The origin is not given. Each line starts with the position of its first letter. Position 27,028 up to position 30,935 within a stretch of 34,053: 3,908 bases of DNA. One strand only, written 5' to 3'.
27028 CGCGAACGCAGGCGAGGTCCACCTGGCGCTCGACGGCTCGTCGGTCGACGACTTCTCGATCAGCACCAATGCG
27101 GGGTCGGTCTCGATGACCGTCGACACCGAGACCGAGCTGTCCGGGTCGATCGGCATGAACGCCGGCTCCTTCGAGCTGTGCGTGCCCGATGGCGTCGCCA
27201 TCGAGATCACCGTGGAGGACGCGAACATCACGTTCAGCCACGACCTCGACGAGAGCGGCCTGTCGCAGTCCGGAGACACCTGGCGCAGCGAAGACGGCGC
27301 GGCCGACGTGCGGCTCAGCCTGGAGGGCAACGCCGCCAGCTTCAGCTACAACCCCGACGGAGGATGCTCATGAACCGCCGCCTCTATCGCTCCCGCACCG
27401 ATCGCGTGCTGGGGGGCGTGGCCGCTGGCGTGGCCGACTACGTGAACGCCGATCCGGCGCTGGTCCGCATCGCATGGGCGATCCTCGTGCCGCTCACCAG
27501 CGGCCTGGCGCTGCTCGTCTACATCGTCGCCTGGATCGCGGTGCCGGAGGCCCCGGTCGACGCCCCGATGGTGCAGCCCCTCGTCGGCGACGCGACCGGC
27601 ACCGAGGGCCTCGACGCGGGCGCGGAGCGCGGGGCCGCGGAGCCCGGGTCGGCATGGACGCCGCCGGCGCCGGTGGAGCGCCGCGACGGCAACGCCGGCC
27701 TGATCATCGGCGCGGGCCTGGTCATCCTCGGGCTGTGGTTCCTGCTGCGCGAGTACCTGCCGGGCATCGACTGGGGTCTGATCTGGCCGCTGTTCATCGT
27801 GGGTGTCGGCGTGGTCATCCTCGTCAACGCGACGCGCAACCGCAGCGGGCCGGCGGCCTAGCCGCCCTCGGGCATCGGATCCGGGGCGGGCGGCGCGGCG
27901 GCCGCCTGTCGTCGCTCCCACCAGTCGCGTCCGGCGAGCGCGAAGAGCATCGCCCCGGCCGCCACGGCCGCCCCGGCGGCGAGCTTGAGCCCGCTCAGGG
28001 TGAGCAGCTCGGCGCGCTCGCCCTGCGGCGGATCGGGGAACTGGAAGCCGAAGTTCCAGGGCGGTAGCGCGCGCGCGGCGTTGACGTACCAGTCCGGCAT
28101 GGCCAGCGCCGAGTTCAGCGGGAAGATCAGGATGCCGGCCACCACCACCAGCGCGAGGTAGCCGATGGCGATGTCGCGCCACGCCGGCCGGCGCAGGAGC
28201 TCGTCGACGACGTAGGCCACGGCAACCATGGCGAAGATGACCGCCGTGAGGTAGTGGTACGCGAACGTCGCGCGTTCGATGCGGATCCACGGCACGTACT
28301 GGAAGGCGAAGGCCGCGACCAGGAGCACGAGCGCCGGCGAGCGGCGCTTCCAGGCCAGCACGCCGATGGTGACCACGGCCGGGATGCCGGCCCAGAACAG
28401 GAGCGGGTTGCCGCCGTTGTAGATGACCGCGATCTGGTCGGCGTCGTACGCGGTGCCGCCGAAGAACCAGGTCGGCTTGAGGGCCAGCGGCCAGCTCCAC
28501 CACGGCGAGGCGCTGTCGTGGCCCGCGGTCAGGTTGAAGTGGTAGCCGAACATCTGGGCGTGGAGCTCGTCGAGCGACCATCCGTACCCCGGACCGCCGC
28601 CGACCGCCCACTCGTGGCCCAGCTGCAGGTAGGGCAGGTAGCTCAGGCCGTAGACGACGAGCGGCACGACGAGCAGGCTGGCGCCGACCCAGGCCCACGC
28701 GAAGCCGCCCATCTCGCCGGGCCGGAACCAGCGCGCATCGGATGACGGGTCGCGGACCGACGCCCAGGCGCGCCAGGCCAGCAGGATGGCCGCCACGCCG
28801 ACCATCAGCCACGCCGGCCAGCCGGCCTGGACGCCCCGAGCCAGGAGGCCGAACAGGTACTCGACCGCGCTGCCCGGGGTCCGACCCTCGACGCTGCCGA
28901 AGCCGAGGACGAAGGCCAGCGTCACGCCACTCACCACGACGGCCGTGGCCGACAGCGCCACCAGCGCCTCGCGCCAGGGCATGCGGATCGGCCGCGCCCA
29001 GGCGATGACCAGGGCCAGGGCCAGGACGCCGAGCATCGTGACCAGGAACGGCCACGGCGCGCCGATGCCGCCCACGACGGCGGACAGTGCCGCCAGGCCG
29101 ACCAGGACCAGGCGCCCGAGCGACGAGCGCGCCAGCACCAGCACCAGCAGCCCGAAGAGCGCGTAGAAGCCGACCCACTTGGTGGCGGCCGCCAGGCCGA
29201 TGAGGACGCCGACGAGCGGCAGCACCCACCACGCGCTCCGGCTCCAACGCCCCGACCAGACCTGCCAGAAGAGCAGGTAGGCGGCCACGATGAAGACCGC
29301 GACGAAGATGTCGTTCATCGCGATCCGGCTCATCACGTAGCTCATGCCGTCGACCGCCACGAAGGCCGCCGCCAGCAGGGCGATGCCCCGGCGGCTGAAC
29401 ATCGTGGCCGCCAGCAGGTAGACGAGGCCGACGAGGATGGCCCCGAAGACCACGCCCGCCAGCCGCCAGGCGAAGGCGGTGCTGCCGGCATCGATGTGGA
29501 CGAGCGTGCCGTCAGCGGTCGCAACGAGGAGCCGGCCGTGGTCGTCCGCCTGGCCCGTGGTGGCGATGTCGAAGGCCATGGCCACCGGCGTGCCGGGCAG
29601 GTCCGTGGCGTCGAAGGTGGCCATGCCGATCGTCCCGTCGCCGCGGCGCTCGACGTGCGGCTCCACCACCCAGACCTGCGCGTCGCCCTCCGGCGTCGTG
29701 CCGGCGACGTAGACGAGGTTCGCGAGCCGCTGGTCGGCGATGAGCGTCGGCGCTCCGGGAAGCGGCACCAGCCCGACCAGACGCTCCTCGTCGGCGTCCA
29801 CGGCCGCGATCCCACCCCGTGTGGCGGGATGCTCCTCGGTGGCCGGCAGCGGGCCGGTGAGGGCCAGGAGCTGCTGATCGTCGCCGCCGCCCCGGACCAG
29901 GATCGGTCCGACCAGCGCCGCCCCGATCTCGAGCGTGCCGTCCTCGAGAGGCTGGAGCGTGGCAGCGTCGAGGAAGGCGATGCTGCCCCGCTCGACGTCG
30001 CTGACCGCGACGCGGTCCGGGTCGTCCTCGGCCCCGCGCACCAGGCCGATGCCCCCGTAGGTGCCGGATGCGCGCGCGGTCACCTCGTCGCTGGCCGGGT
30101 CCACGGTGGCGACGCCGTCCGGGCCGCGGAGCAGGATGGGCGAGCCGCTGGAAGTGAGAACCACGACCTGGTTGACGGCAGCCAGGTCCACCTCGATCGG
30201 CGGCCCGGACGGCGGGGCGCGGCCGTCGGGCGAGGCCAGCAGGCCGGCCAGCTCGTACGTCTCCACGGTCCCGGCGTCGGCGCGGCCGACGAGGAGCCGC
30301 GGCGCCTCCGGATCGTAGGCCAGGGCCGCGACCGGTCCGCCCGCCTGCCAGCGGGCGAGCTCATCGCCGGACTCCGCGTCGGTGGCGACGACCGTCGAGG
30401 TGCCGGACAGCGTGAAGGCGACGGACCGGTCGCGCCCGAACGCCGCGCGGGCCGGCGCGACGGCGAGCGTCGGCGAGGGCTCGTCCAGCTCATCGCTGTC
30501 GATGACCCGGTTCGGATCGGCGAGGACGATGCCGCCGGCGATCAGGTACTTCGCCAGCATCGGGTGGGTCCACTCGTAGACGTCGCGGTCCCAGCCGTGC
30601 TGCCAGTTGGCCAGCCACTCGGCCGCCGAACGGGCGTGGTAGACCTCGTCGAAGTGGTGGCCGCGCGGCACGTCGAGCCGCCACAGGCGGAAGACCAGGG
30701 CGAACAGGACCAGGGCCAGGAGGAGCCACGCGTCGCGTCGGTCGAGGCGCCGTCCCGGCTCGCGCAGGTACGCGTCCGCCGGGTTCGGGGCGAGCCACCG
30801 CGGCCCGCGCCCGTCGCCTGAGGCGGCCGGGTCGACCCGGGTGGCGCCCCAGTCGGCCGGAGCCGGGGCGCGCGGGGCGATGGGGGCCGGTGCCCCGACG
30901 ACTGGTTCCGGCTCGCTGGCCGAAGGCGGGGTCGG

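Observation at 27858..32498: One 1546-aa polypeptide fusing two different GT-C glycosyltransferase modules, the second split by a ~345-aa propeller-like insertion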

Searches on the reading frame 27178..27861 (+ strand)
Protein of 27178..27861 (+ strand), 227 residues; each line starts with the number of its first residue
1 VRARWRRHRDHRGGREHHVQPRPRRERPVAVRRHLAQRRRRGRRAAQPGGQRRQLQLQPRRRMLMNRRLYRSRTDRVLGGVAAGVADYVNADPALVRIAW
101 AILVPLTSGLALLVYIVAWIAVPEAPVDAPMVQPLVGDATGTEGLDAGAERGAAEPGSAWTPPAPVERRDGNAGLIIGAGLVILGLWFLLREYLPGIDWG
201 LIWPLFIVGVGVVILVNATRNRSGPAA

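Call 15: search_protein_families(library=pfam, proteins=[window:27178-27861:+], max_evalue=0.001)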
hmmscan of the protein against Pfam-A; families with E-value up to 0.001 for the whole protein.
window:27178-27861:+ (227 aa): 1 family
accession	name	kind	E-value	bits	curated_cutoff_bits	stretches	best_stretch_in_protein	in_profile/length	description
PF04024.17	PspC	-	7.1e-21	74.2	25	1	67-125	1-58/58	PspC domain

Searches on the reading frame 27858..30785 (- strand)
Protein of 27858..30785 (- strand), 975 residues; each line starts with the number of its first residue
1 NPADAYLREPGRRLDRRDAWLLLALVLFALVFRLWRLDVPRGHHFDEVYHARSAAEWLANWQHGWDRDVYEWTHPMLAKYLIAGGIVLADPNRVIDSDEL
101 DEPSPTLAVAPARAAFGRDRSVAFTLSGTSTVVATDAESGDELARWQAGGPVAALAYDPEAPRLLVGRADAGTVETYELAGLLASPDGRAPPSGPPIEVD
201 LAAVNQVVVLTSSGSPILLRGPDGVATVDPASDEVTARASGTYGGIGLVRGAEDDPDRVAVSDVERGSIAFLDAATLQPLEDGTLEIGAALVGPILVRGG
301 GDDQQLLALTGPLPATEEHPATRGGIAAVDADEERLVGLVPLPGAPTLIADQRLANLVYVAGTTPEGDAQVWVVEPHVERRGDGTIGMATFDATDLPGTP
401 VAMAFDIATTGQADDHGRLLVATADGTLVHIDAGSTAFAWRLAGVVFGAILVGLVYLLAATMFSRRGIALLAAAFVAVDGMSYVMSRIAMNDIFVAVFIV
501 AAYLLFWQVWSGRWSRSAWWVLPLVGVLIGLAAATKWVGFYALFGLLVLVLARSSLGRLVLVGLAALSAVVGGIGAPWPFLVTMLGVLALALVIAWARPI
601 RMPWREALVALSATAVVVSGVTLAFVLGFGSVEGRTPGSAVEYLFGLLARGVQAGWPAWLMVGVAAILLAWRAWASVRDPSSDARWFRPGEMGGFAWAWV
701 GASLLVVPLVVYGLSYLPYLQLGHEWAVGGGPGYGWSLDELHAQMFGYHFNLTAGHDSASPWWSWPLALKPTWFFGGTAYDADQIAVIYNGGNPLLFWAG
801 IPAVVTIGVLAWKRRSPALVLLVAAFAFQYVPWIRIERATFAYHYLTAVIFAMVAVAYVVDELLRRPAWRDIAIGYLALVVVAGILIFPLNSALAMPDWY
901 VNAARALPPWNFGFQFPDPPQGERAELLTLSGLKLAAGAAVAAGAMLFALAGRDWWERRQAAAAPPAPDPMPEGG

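Call 23: search_solved_structures(query=window:27858-30785:-, max_evalue=1, show_alignments=2)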
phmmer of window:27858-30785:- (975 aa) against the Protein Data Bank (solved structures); distinct sequences matched with E-value up to 1: 3.
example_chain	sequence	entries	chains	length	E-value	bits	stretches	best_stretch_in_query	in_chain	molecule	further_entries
6p25_A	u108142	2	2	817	8.8e-05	23.9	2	441-548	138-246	Dolichyl-phosphate-mannose--protein mannosyltransferase 1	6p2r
6p25_B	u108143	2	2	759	0.0012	20.1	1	824-886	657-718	Dolichyl-phosphate-mannose--protein mannosyltransferase 2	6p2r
9i5k_A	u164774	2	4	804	0.73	10.9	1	439-544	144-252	Dolichyl-phosphate-mannose--protein mannosyltransferase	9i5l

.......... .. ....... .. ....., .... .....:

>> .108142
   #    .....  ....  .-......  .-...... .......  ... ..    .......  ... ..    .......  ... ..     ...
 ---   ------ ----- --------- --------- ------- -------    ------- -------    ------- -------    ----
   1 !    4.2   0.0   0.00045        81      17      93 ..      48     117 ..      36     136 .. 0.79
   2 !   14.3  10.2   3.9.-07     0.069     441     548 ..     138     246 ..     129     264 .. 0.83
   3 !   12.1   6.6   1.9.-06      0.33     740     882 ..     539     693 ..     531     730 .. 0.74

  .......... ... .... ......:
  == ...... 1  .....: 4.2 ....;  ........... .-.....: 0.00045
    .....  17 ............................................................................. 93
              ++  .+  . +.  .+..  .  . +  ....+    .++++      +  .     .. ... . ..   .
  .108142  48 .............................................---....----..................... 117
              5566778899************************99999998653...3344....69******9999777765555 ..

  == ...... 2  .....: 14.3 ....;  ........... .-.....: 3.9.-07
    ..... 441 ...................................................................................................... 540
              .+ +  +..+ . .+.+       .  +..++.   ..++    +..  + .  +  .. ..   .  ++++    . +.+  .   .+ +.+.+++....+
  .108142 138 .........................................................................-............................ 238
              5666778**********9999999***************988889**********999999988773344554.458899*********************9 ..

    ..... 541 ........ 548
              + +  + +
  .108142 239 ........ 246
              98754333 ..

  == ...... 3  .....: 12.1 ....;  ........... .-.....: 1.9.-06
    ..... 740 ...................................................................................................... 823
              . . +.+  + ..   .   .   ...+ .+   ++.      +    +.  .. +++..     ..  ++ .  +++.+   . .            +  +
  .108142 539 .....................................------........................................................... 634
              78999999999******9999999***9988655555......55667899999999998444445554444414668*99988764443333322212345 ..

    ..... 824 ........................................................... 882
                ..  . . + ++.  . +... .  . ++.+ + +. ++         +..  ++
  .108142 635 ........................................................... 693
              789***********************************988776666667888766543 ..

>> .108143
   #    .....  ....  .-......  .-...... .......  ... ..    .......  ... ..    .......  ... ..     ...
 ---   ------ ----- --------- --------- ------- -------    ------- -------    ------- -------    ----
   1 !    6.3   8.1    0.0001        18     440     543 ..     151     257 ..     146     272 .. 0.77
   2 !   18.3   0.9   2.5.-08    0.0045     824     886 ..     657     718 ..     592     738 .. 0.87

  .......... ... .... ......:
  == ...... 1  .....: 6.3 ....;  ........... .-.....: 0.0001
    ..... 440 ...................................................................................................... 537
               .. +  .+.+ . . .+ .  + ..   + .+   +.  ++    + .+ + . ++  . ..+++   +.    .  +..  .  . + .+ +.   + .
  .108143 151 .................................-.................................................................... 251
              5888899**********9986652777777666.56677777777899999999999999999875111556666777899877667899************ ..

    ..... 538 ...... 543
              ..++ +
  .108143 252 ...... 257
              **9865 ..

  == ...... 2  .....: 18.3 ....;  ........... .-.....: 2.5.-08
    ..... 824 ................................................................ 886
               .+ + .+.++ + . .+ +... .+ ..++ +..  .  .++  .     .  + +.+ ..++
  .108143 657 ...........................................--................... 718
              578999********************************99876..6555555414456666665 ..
